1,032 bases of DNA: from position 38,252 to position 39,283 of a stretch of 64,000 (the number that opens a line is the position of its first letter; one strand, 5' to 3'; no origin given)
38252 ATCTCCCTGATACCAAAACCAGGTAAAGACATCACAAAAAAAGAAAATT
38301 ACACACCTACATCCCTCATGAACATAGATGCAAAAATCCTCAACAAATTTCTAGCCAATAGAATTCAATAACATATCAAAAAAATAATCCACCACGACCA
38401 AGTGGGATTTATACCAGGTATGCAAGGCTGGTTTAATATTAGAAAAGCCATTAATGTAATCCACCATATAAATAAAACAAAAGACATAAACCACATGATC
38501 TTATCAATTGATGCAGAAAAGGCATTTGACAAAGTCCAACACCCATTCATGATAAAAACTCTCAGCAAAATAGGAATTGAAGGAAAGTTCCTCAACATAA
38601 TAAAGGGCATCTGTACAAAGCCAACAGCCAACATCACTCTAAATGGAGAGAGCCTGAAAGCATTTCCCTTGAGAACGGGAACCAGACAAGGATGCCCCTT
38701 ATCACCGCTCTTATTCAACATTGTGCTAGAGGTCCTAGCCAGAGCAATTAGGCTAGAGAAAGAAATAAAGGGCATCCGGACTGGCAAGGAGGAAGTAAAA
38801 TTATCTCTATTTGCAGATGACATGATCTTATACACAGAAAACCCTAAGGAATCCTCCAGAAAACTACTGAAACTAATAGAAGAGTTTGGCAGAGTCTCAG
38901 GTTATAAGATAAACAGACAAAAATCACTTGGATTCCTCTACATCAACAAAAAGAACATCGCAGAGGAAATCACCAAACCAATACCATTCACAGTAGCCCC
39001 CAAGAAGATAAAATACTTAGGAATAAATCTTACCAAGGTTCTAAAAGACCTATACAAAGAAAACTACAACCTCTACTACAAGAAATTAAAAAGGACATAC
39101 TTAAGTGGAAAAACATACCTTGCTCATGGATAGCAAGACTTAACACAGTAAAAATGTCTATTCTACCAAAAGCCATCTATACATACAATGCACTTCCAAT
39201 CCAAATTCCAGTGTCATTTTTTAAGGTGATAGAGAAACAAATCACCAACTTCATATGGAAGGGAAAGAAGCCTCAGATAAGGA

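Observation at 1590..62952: The window lies inside PARP4 (vault PARP): nine collinear minus-strand coding exons covering the PARP catalytic domain and the start of the VIT domain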

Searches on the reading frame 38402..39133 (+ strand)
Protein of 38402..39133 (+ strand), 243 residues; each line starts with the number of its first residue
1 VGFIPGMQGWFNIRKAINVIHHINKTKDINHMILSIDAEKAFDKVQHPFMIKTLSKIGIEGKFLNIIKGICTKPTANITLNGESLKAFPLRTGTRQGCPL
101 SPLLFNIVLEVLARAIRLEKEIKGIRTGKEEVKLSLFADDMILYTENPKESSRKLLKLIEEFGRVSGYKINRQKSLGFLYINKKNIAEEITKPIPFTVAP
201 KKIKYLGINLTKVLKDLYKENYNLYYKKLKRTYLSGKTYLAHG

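Call 27: search_protein_families(library=pfam, proteins=[window:38402-39133:+], max_evalue=0.001)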
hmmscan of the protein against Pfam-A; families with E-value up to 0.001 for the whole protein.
window:38402-39133:+ (243 aa): 1 family
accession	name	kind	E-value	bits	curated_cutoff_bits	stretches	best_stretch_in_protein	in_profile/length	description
PF00078.32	RVT_1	-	1.2e-32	113.7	29.6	1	3-210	44-205/205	Reverse transcriptase (RNA-dependent DNA polymerase)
